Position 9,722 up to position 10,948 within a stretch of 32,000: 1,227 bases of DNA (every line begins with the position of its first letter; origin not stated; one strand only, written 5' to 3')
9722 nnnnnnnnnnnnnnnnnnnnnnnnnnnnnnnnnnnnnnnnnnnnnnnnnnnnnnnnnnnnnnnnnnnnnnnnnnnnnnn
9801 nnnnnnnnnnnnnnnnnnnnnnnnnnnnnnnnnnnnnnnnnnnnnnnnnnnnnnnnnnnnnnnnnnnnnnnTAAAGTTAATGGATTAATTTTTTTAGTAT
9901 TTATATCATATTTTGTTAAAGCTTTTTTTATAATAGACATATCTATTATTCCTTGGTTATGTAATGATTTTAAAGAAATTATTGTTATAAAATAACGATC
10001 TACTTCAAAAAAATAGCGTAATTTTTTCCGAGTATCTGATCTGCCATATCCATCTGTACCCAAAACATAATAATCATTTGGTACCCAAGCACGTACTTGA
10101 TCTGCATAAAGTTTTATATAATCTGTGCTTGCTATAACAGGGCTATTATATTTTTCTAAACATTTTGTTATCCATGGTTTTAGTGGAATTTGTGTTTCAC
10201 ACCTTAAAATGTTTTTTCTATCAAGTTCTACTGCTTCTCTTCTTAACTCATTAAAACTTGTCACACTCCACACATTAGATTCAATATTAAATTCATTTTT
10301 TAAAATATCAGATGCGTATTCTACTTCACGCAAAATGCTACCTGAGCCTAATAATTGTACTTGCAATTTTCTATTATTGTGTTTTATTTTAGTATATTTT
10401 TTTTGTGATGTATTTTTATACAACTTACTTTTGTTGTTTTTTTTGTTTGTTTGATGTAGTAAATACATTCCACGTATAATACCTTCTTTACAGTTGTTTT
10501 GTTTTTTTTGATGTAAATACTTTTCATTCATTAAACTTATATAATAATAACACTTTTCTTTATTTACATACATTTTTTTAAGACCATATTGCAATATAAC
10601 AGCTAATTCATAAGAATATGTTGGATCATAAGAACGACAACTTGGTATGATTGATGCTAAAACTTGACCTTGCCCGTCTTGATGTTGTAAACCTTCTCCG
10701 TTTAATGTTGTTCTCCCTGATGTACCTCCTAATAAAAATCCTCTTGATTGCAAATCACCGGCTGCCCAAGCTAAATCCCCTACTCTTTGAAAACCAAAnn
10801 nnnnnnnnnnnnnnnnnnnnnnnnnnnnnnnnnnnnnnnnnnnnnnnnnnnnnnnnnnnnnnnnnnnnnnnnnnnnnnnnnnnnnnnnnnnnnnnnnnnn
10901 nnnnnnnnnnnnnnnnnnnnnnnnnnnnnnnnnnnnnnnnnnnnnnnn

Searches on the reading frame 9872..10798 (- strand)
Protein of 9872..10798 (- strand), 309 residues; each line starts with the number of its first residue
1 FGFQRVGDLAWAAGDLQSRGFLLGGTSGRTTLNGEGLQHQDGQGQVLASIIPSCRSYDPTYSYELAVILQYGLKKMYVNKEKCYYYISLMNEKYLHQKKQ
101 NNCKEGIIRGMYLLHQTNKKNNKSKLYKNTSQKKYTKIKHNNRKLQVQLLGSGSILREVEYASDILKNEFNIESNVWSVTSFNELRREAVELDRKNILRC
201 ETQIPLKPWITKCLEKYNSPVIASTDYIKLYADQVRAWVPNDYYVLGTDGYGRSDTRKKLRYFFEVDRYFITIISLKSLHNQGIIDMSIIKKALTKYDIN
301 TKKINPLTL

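Call 51: find_homologous_proteins(query=window:9872-10798:-, max_evalue=1e-60)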
Query window:9872-10798:- (309 aa): 7159 proteins with E <= 1e-60 among 8000 candidates; the best 120 are listed.
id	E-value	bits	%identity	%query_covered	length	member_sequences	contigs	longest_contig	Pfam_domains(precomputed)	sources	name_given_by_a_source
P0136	1.2e-115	404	59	100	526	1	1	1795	PF17831.6,PF22613.2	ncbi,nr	ncbi:pyruvate dehydrogenase (acetyl-transferring), homodimeric type, partial [Halomonas sp. BBD48]|n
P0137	6.9e-113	395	58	100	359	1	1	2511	PF17831.6,PF22613.2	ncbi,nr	ncbi:MAG: pyruvate dehydrogenase (acetyl-transferring), homodimeric type, partial [Halomonas sp.]|nr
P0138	9.8e-111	388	58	100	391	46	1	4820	PF17831.6,PF22613.2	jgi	jgi:pyruvate dehydrogenase E1 component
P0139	2.6e-110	387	57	100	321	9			PF17831.6,PF22613.2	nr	nr:hypothetical protein [Halomonas sp. N3-2A]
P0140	1.9e-109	384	57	100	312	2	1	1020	PF17831.6,PF22613.2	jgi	-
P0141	1.2e-108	381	57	100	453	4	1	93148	PF17831.6,PF22613.2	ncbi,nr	ncbi:pyruvate dehydrogenase subunit E1 [Halomonas sp. GFAJ-1]|nr:pyruvate dehydrogenase subunit E1 [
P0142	2.7e-107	377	56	100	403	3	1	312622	PF17831.6,PF22613.2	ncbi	-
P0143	3.1e-107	377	56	100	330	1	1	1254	PF17831.6,PF22613.2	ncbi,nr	ncbi:MAG: pyruvate dehydrogenase (acetyl-transferring), homodimeric type, partial [Pseudomonadales b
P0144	7.2e-107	375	55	99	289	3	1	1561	PF17831.6,PF22613.2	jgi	jgi:pyruvate dehydrogenase E1 component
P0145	9.7e-107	375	56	99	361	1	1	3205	PF17831.6,PF22613.2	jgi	jgi:pyruvate dehydrogenase E1 component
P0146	1.0e-106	375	54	99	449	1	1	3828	PF17831.6,PF22613.2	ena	-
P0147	1.9e-105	371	56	100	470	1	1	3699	PF17831.6,PF22613.2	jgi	-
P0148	4.1e-105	370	54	100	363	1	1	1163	PF17831.6,PF22613.2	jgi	jgi:pyruvate dehydrogenase E1 component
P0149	7.7e-105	369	55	99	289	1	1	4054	PF17831.6,PF22613.2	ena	-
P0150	1.3e-104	368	57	100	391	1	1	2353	PF17831.6,PF22613.2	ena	-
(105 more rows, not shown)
